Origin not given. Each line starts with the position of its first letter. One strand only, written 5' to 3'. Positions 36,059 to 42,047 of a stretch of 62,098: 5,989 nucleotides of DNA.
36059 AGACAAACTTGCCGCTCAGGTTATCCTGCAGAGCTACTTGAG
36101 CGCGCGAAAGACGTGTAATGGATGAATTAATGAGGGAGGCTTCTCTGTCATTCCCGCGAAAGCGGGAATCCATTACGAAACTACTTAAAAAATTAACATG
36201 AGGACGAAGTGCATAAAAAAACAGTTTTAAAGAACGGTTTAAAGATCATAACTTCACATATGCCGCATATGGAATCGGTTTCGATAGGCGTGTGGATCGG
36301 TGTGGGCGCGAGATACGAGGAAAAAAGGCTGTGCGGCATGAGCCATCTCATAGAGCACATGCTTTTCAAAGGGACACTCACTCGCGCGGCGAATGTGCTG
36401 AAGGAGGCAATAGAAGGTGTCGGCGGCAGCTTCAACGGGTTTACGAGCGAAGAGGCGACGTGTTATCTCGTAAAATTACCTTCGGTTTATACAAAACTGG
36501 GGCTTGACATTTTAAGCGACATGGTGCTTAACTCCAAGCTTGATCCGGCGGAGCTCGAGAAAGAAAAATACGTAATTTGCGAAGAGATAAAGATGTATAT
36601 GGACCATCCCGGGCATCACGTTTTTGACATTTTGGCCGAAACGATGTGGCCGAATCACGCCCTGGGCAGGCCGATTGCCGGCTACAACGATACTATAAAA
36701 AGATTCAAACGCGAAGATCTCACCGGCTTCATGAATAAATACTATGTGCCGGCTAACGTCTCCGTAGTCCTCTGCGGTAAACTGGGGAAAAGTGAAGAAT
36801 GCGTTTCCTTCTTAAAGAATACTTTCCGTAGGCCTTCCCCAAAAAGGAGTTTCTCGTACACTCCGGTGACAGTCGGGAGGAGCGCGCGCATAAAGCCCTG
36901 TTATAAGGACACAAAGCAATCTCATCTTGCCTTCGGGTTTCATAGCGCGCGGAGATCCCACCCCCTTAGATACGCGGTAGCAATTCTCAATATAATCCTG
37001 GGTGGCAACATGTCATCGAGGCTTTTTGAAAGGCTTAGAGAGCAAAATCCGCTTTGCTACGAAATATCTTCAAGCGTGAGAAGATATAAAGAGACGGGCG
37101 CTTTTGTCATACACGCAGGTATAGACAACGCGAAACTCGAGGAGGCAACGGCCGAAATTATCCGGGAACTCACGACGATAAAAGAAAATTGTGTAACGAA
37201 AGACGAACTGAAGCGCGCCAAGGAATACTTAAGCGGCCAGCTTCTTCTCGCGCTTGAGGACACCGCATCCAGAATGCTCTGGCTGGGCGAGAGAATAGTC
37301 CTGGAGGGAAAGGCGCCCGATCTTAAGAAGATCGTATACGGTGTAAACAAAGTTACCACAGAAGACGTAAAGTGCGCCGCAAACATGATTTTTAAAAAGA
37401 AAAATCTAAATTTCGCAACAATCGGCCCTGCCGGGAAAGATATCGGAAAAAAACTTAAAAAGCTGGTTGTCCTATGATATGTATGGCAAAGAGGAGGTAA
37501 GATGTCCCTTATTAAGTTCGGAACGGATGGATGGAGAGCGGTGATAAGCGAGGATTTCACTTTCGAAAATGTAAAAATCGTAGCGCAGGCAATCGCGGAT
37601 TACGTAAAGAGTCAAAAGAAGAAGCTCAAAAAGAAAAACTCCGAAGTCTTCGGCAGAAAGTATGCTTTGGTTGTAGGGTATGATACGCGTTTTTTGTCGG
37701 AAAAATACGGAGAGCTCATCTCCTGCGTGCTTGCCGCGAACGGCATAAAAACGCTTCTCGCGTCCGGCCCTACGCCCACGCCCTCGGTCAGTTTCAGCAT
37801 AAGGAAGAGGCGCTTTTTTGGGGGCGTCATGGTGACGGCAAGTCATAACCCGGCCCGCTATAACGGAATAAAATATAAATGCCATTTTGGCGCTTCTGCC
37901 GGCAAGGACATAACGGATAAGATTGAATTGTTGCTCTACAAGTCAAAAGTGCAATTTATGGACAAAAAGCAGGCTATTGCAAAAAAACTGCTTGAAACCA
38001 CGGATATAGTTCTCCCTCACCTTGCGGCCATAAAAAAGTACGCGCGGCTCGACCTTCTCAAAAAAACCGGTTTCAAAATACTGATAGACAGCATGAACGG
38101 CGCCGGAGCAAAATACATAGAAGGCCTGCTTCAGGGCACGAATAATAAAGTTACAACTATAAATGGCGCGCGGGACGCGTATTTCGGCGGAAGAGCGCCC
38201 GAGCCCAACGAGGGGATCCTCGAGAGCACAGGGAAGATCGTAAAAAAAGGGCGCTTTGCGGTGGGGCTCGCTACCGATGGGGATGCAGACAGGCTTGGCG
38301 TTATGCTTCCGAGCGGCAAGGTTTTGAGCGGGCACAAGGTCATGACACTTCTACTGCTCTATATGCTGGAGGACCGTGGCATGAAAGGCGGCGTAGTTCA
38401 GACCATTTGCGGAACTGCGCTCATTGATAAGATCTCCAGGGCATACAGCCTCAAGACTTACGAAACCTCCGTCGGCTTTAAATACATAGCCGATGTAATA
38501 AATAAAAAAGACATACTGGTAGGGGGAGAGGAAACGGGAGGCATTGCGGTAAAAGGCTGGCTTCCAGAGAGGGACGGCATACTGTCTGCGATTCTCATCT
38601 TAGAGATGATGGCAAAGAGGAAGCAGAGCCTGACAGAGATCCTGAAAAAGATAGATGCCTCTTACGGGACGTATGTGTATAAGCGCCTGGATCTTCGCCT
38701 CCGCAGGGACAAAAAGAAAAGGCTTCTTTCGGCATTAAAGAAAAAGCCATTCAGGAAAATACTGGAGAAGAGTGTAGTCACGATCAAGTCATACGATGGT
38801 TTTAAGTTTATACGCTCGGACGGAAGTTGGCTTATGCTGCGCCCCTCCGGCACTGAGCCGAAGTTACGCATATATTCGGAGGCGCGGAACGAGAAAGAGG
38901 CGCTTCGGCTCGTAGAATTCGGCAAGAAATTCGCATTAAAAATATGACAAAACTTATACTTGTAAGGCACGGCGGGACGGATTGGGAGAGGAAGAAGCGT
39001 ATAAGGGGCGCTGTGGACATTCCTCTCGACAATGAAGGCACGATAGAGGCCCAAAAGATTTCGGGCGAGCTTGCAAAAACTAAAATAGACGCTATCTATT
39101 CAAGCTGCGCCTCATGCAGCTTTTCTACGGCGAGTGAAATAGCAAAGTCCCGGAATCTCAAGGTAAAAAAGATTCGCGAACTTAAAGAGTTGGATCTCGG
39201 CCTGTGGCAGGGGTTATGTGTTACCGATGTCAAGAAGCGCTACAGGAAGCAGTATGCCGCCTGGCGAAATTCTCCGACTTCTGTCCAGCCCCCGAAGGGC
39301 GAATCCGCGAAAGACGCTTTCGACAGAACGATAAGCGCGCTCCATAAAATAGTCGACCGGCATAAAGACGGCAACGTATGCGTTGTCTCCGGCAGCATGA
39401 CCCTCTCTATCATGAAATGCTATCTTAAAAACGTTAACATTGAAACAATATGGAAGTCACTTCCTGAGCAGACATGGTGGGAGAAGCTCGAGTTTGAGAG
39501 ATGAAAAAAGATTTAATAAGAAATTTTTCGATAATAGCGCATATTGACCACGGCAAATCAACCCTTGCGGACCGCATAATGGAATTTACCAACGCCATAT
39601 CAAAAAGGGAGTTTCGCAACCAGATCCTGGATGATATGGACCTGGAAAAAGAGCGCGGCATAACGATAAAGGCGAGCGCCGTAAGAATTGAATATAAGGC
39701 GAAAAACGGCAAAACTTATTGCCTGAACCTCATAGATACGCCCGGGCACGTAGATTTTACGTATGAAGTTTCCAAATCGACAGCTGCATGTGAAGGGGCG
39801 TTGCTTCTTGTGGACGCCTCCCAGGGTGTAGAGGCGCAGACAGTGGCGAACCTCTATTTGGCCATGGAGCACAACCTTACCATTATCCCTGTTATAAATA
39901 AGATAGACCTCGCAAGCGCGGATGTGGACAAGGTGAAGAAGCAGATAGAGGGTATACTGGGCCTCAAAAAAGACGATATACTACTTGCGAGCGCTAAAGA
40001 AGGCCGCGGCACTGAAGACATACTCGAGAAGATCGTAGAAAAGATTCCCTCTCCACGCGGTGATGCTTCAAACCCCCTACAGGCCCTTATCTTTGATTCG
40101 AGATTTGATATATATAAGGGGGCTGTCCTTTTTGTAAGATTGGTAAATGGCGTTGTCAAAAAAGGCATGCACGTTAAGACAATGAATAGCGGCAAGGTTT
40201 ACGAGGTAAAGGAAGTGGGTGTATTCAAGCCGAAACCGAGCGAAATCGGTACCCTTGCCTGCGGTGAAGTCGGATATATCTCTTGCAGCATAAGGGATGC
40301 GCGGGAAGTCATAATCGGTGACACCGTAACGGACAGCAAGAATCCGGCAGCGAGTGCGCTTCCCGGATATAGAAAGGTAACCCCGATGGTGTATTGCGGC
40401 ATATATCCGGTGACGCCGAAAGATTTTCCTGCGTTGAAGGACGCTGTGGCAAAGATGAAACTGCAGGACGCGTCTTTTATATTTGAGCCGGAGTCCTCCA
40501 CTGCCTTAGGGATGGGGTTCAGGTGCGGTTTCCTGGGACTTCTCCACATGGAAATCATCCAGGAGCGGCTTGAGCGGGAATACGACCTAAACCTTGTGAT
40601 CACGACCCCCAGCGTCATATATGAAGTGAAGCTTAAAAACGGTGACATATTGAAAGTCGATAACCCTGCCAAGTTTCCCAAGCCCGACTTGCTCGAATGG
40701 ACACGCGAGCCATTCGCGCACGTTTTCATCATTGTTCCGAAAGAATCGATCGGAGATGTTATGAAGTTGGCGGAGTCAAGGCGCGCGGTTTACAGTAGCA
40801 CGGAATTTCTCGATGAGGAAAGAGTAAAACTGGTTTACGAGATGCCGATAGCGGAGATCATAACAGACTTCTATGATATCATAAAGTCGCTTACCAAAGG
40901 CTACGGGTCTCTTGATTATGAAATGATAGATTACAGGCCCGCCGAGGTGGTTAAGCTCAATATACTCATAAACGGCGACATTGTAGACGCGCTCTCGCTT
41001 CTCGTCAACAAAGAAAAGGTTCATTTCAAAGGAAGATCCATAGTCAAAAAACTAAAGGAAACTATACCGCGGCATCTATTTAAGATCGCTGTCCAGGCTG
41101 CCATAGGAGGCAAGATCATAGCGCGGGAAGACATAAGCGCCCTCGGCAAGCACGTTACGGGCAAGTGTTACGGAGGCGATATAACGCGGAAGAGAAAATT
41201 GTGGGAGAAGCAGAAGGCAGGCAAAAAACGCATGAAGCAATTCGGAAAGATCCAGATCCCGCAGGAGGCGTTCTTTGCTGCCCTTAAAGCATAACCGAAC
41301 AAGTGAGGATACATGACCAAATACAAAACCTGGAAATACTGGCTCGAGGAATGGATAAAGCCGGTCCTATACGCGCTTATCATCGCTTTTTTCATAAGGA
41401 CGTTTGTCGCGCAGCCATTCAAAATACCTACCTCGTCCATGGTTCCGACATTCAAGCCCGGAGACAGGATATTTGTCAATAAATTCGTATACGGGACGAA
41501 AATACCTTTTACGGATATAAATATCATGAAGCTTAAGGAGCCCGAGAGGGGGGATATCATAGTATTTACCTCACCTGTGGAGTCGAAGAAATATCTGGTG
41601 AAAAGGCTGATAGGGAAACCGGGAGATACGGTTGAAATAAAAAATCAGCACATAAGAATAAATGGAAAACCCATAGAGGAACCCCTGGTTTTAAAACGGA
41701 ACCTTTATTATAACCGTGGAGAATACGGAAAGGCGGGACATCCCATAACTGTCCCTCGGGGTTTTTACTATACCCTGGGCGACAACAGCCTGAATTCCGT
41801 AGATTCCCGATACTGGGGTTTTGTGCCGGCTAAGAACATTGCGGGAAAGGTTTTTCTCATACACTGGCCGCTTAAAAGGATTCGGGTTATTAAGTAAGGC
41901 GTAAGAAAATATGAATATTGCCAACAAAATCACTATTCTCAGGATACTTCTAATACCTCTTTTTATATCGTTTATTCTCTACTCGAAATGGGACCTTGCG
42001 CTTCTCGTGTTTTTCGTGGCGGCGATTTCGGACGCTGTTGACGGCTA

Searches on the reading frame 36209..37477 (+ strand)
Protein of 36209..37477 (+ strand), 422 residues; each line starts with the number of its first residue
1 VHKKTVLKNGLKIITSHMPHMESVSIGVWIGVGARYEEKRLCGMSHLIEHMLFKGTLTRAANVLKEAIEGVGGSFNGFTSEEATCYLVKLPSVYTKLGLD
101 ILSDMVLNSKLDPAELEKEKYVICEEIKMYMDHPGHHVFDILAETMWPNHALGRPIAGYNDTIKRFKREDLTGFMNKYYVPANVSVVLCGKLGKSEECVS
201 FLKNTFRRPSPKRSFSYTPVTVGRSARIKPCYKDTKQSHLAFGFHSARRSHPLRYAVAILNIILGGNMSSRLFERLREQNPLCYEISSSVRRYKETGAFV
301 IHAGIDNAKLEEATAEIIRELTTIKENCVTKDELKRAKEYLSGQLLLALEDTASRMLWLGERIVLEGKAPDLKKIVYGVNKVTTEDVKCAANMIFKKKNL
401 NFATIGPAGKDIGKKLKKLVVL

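Call 74: find_encoding_contigs(protein=window:36209-37477:+, flank=10000, max_places=3)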
Protein window:36209-37477:+ (422 aa): no gene with exactly this product is on record in the collection.

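Call 76: search_protein_families(library=pfam, proteins=[window:36209-37477:+], max_evalue=0.00001)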
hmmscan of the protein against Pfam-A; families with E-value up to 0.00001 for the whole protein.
window:36209-37477:+ (422 aa): 2 families
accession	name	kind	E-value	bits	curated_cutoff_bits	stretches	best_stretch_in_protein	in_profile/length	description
PF00675.25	Peptidase_M16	-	1.5e-37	129.2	22.3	1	13-158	2-147/149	Insulinase (Peptidase family M16)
PF05193.26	Peptidase_M16_C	-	9e-33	114.1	23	1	166-340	2-180/181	Peptidase M16 inactive domain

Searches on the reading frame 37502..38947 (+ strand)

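Call 76: search_protein_families(library=pfam, proteins=[window:37502-38947:+], max_evalue=0.00001)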
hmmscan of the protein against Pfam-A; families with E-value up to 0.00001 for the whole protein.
window:37502-38947:+ (481 aa): 4 families
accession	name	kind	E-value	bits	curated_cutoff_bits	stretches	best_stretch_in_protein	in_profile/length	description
PF02878.22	PGM_PMM_I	-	9e-36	123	22.5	1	5-144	3-130/138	Phosphoglucomutase/phosphomannomutase, alpha/beta/alpha domain I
PF02880.22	PGM_PMM_III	-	5.4e-23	81.8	20.7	1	277-383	2-110/115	Phosphoglucomutase/phosphomannomutase, alpha/beta/alpha domain III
PF02879.22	PGM_PMM_II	-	4e-21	75.9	29.3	1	173-270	3-101/103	Phosphoglucomutase/phosphomannomutase, alpha/beta/alpha domain II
PF00408.26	PGM_PMM_IV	-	1.2e-10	41.8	23.1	1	419-472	17-63/68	Phosphoglucomutase/phosphomannomutase, C-terminal domain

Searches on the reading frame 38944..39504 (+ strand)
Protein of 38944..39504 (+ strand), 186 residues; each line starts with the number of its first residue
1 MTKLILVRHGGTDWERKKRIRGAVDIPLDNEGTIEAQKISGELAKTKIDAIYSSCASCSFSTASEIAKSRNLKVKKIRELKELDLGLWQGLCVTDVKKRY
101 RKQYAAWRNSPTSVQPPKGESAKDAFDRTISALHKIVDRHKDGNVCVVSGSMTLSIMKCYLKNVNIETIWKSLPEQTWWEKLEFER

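Call 76: search_protein_families(library=pfam, proteins=[window:38944-39504:+], max_evalue=0.00001)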
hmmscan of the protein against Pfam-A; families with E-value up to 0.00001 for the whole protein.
window:38944-39504:+ (186 aa): 1 family
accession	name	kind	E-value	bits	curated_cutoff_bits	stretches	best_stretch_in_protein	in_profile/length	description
PF00300.27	His_Phos_1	-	4.1e-43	147.8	21.7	1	4-185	1-182/194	Histidine phosphatase superfamily (branch 1)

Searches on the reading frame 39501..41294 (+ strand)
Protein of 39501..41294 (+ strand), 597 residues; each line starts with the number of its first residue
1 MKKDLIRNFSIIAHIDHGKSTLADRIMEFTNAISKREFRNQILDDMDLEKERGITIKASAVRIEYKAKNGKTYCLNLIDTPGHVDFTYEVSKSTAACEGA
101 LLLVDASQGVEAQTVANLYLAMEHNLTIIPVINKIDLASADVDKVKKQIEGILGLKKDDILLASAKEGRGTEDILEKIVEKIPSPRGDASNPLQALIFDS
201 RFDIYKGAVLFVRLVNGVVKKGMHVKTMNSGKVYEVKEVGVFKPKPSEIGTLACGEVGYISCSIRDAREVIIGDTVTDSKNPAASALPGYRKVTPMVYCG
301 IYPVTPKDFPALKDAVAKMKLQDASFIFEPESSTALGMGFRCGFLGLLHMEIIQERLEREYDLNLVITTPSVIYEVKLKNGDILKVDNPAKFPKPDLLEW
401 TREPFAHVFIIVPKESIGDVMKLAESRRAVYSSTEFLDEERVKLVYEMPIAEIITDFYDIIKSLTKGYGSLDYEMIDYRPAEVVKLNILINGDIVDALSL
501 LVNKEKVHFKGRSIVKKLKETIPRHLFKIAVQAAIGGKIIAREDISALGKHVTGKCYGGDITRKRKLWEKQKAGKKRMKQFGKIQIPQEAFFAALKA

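Call 76: search_protein_families(library=pfam, proteins=[window:39501-41294:+], max_evalue=0.00001)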
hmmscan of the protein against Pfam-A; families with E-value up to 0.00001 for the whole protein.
window:39501-41294:+ (597 aa): 4 families
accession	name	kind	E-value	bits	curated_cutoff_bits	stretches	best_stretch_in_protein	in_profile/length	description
PF00009.33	GTP_EFTU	-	3.2e-54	183.8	26.5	1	6-184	3-188/188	Elongation factor Tu GTP binding domain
PF06421.17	LepA_C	-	3.7e-44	149.7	29.7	1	490-596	1-107/107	GTP-binding protein LepA C-terminus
PF00679.30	EFG_C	-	1.1e-18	67.5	27.9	1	402-487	3-87/89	Elongation factor G C-terminus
PF03144.31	GTP_EFTU_D2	-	3.4e-08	34.2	30.3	1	207-277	1-73/73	Elongation factor Tu domain 2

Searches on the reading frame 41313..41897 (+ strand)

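Call 76: search_protein_families(library=pfam, proteins=[window:41313-41897:+], max_evalue=0.00001)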
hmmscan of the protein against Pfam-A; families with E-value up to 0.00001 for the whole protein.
window:41313-41897:+ (194 aa): 1 family
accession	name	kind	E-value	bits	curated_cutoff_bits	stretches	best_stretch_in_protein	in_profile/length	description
PF10502.14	Peptidase_S26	-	6.7e-53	179.5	22.9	1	12-185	2-168/168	Signal peptidase, peptidase S26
